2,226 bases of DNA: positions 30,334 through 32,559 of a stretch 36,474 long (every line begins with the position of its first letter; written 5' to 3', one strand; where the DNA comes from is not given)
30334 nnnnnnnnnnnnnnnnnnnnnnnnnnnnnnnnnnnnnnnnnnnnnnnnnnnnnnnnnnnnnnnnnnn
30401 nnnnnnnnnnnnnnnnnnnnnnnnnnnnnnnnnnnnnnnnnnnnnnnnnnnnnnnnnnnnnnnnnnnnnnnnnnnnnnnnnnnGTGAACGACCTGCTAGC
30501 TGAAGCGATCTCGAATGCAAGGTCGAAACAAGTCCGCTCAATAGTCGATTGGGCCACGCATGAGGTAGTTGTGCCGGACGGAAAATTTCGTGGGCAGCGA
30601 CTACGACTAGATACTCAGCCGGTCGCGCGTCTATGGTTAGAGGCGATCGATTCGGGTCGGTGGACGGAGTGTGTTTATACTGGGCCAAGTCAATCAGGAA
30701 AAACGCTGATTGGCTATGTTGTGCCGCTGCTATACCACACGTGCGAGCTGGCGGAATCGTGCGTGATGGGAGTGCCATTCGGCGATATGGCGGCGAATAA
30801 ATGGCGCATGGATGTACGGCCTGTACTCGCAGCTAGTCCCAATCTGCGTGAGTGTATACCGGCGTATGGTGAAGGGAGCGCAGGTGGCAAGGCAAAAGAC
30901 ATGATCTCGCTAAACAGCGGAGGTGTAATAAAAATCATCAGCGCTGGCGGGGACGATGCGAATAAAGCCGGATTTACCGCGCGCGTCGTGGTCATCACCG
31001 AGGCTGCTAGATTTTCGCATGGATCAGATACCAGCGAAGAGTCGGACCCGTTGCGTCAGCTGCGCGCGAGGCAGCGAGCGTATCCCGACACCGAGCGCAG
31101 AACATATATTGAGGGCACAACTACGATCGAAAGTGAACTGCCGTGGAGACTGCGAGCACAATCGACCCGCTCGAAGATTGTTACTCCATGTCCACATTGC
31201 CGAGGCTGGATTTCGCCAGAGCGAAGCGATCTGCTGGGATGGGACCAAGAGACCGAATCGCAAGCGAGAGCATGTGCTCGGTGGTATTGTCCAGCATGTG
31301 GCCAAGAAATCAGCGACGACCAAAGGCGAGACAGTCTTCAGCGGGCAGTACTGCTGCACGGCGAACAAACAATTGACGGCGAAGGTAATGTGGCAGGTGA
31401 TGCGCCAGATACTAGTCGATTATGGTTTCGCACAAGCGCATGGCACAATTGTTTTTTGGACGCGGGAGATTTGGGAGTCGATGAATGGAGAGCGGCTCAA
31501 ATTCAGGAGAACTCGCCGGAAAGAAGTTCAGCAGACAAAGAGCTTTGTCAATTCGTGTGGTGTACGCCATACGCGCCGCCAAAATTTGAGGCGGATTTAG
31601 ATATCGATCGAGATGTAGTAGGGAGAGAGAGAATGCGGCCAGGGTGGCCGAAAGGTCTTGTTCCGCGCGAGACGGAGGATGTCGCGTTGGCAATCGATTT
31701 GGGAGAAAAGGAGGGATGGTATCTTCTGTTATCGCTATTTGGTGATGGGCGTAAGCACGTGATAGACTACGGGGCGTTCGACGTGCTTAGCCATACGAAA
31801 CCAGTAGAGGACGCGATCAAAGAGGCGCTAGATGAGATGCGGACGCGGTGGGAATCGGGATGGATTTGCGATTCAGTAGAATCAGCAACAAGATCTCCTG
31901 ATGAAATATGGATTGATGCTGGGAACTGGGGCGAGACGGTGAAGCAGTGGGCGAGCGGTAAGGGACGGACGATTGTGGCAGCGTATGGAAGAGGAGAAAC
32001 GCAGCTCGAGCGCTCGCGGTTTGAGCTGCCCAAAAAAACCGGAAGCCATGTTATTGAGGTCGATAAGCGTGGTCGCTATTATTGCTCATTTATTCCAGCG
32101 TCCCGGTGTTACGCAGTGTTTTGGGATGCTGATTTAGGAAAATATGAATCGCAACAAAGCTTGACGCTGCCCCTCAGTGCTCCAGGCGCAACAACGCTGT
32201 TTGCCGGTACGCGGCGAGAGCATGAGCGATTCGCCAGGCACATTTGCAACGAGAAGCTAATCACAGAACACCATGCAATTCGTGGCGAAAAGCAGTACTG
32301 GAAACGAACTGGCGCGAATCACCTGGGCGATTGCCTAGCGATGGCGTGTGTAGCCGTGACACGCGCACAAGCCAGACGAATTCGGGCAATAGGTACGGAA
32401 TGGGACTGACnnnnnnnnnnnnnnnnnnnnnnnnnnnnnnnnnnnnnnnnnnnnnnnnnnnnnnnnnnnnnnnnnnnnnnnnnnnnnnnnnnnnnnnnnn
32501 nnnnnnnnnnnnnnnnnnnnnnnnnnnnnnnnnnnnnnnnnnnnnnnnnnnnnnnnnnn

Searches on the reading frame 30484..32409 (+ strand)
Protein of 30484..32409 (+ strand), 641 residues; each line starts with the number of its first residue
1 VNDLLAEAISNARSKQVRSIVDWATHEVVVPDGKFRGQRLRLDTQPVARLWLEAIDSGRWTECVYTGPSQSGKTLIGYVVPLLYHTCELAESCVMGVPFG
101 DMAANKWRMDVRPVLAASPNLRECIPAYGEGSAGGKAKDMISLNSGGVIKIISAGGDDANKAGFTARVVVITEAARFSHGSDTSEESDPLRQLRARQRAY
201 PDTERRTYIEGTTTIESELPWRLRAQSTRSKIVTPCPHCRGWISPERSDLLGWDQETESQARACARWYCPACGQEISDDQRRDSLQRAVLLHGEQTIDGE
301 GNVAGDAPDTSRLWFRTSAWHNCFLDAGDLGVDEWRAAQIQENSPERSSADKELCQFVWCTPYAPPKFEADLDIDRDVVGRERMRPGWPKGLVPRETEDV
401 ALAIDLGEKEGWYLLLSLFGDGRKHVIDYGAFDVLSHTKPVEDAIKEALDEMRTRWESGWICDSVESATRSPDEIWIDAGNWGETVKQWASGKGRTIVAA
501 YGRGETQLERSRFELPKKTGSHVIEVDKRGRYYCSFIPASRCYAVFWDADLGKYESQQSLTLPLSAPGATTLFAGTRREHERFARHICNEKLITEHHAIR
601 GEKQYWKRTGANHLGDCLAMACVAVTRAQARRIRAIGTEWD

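Call 30: search_dna_similar(query=window:30484-32409:+, collection=phages, mode=protein, max_rows=25)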
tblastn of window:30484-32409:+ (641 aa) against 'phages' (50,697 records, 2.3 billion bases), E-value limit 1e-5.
Records with a match: 4; places in all: 4; records where one place covers at least 80% of the query: 0.
Best place of each record, by identity: <60% 4.
By first word of the organism name: Escherichia 2; Paracoccus 1; Akkermansia 1.
By host as written in the record: Paracoccus sulfuroxidans JCM 14013 1; Akkermansia muciniphila 1; Escherichia coli K12 1; Escherichia coli 1.
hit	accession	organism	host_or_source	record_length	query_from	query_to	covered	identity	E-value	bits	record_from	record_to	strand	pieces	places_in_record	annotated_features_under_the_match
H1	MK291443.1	Paracoccus phage vB_PsuS_Psul1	Paracoccus sulfuroxidans JCM 14013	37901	38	444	63%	24.9%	2e-8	64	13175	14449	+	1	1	terminase large subunit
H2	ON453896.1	Akkermansia phage Moulinsart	Akkermansia muciniphila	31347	19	331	49%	24.2%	1e-11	75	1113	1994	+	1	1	terminase large subunit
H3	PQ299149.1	Escherichia phage LLS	Escherichia coli K12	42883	223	307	13%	34.9%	4e-6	56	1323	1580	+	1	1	2: terminase large subunit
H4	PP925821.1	Escherichia phage Eeyore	Escherichia coli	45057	223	307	13%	34.9%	7e-6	56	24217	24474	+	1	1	terminase large subunit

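Call 32: find_homologous_proteins(query=window:30484-32409:+, max_evalue=1e-10)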
Query window:30484-32409:+ (641 aa): 433 proteins with E <= 1e-10 among 8000 candidates; the best 120 are listed.
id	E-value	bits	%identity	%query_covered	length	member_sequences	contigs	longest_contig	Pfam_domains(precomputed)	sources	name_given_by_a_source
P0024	1.6e-202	693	73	61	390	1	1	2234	PF20454.5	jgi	jgi:hypothetical protein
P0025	1.2e-200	687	50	98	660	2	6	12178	PF05876.19,PF20454.5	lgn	-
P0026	4.0e-199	682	50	98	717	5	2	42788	PF05876.19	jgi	jgi:hypothetical protein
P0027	3.2e-197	675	49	97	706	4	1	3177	PF05876.19,PF20454.5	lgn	-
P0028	9.5e-197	674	61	74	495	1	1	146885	PF05876.19,PF20454.5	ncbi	-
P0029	1.5e-196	673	48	98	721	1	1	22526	PF05876.19,PF20454.5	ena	-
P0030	3.0e-196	672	49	98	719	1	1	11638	PF05876.19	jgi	jgi:hypothetical protein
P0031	3.1e-196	672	48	99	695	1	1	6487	PF05876.19,PF20454.5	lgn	-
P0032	3.7e-194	665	48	98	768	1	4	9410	PF05876.19,PF20454.5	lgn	-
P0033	8.1e-194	664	49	98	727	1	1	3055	PF05876.19,PF20454.5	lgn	-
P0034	8.2e-193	661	49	96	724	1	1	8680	PF05876.19,PF20454.5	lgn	-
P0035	8.4e-193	661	48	98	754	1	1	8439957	PF05876.19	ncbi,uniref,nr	ncbi:phage terminase large subunit family protein [Aureliella helgolandensis]|uniref:Phage terminase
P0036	9.1e-193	661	48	98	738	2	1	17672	PF05876.19,PF20454.5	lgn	-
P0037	1.1e-192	660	48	97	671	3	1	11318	PF27609.1,PF05876.19,PF20454.5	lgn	-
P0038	1.3e-192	660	48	98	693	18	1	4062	PF05876.19,PF20454.5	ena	-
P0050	2.7e-189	649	48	97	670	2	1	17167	PF05876.19,PF20454.5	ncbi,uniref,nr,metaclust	ncbi:phage terminase GpA [Rhodopirellula maiorica SM1]|uniref:Phage terminase GpA n=1 Tax=Rhodopirel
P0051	5.8e-189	648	47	98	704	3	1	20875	PF05876.19,PF20454.5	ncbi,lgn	-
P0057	2.5e-187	643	46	98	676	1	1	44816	PF05876.19,PF20454.5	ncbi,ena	-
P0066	3.7e-183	629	47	99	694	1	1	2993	PF05876.19,PF20454.5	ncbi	-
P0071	2.9e-180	619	47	97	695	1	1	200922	PF05876.19,PF20454.5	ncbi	-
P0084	1.4e-167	577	44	97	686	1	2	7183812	PF05876.19,PF20454.5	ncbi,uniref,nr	ncbi:terminase gpA endonuclease subunit [Crateriforma conspicua]|uniref:Phage terminase large subuni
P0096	7.0e-159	549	44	97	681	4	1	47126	PF05876.19,PF20454.5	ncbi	-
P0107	2.1e-155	537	43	97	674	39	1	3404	PF05876.19,PF20454.5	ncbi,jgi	jgi:predicted RNA-binding Zn-ribbon protein involved in translation (DUF1610 family)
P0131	2.2e-147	511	42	97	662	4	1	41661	PF05876.19,PF20454.5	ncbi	-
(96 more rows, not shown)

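Call 34: find_encoding_contigs(protein=P0035, flank=10000, max_places=1)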
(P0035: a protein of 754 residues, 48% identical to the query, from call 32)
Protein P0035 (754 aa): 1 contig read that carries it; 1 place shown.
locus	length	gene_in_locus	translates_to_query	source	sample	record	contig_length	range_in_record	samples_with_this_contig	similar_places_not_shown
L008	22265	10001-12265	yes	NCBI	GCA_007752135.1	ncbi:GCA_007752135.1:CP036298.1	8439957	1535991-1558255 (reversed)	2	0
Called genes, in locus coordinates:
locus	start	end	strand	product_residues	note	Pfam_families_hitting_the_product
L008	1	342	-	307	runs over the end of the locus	-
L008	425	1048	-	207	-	-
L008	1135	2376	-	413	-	PF13365:Trypsin_2 (weak)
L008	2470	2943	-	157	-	-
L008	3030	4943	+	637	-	-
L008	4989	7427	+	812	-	PF25209:Phage_capsid_4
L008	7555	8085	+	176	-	-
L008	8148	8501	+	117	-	-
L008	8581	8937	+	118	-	-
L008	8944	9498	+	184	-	-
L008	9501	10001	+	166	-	-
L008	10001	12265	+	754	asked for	PF05876:GpA_ATPase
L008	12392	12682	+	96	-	-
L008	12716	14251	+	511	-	PF05136:Phage_portal_2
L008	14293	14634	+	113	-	-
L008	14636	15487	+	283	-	-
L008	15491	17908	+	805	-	PF15892:BNR_4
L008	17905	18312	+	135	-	-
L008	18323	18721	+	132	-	-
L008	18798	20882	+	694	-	-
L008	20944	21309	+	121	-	-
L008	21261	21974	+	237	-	-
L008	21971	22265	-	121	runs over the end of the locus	-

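Call 35: find_encoding_contigs(protein=P0084, flank=10000, max_places=1)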
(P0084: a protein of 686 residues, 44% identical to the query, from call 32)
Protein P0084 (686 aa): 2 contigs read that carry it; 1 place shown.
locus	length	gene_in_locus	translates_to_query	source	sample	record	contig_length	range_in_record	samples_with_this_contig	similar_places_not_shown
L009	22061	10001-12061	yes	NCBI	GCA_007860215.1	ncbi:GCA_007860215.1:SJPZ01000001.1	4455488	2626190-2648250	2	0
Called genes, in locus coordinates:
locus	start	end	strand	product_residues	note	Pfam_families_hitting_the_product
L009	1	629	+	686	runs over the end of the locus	PF07583:PSCyt2, PF07587:PSD1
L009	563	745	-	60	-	-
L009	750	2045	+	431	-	PF07394:DUF1501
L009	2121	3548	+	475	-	PF00919:UPF0004, PF04055:Radical_SAM, PF18693:TRAM_2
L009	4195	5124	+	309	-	PF12728:HTH_17, PF02607:B12-binding_2 (weak), PF02310:B12-binding (weak)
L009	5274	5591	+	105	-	PF00893:Multi_Drug_Res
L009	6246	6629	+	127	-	PF13936:HTH_38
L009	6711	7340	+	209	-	-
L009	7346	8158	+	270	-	-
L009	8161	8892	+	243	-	-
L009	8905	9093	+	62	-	-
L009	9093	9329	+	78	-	-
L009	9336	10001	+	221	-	-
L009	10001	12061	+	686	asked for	PF05876:GpA_ATPase, PF20454:GpA_nuclease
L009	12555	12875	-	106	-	-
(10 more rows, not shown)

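Call 82: search_protein_families(library=pfam, max_evalue=0.05, proteins=[L008:1135-2376:-])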
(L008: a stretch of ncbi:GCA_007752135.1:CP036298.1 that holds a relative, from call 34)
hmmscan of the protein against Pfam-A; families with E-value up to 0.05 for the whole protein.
L008:1135-2376:- (413 aa): 2 families
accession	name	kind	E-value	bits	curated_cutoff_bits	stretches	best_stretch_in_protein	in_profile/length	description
PF13365.12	Trypsin_2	-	5.9e-06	27.5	27.6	1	106-244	1-144/144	Trypsin-like peptidase domain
PF01732.22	Mycop_pep_DUF31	-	0.032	14.3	27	1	209-243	308-342/346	Mycoplasma peptidase (DUF31)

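Call 99: list_cluster_members(proteins=[P0028, P0071, P0057, P0096, P0131, P0051, P0066, P0107, P0035, P0050])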
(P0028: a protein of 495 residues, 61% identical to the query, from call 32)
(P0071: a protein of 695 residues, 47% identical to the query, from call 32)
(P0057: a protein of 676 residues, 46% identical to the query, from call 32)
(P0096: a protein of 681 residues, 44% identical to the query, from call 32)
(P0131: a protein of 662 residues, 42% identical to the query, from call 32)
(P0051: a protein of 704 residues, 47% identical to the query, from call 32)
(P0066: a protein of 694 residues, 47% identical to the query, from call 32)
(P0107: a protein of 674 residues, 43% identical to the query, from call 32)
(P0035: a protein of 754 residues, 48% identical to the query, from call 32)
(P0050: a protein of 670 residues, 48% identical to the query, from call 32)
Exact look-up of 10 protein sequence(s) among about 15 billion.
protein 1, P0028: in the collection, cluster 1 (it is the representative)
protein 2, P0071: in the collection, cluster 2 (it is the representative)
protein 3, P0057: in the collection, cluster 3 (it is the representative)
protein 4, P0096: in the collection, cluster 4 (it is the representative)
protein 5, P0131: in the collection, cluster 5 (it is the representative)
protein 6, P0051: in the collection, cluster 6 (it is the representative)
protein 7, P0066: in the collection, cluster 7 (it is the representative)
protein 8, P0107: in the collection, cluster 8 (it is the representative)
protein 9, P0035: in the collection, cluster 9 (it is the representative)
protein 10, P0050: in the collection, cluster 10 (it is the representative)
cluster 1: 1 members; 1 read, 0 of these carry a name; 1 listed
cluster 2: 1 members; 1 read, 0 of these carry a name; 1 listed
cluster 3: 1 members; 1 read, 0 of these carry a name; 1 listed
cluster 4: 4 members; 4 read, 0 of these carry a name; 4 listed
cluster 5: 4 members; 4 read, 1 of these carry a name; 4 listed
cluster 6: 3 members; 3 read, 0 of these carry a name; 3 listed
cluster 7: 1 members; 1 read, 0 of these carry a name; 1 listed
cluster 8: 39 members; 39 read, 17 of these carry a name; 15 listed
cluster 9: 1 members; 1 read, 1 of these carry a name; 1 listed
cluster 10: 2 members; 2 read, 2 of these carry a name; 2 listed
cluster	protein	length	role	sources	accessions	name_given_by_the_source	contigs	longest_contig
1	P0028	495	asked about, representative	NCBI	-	-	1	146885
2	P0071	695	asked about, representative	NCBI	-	-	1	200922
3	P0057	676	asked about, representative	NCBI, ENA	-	-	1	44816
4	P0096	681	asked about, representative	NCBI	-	-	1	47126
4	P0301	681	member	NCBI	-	-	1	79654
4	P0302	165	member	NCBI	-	-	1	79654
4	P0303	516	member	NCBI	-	-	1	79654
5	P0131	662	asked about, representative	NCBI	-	-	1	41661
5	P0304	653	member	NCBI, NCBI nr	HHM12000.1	MAG TPA: hypothetical protein ENJ16_00485, partial [Planctomycetaceae bacterium] | hypothetical protein [Planctomycetaceae bacterium]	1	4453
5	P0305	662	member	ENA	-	-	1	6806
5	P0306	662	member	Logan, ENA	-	-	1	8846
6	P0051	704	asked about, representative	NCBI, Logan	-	-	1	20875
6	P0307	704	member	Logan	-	-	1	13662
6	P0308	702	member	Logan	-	-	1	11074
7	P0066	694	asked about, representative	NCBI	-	-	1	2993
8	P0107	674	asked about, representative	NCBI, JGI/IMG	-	predicted RNA-binding Zn-ribbon protein involved in translation (DUF1610 family)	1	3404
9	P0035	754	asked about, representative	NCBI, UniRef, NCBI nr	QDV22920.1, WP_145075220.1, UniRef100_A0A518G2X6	phage terminase large subunit family protein [Aureliella helgolandensis] | Phage terminase large subunit (GpA) n=1 Tax=Aureliella helgolandensis TaxID=2527968 ... | terminase gpA endonuclease subunit [Aureliella helgolandensis]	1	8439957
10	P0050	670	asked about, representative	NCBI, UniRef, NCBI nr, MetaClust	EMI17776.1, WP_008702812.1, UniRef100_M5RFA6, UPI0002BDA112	phage terminase GpA [Rhodopirellula maiorica SM1] | Phage terminase GpA n=1 Tax=Rhodopirellula maiorica SM1 TaxID=1265738 RepID=M5RFA6_9BACT | terminase gpA endonuclease subunit [Rhodopirellula maiorica]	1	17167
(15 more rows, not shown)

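Call 103: find_encoding_contigs(protein=P0026, flank=10000, max_places=2)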
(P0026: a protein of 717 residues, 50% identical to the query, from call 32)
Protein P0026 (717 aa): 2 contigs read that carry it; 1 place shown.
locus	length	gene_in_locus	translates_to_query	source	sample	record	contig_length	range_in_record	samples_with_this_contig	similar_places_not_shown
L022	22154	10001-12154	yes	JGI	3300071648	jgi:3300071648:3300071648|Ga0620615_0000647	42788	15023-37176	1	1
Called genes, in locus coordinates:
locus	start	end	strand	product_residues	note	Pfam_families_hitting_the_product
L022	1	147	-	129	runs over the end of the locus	-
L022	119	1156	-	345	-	-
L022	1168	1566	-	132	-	-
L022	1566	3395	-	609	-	-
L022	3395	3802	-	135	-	-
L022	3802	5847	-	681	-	-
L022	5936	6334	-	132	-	-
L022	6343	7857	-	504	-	PF05136:Phage_portal_2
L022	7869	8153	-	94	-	-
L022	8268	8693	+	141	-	-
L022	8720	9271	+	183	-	-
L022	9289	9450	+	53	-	-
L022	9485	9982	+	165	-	-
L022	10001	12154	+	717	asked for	PF05876:GpA_ATPase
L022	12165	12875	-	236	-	-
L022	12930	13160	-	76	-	-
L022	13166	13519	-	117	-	-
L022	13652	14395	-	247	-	PF09956:Phage_cement_2 (weak)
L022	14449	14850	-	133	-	-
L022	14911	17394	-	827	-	PF25209:Phage_capsid_4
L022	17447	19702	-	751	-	-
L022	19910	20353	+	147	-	PF13384:HTH_23 (faint)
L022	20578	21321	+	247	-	-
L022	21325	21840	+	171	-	-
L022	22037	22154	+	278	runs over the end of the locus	-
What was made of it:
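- Tried and rejected: The closest full TerL relative contig (L022) shows neither the cassette nor an endolysin within ±10 kb, so it did not discriminate (call 103).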
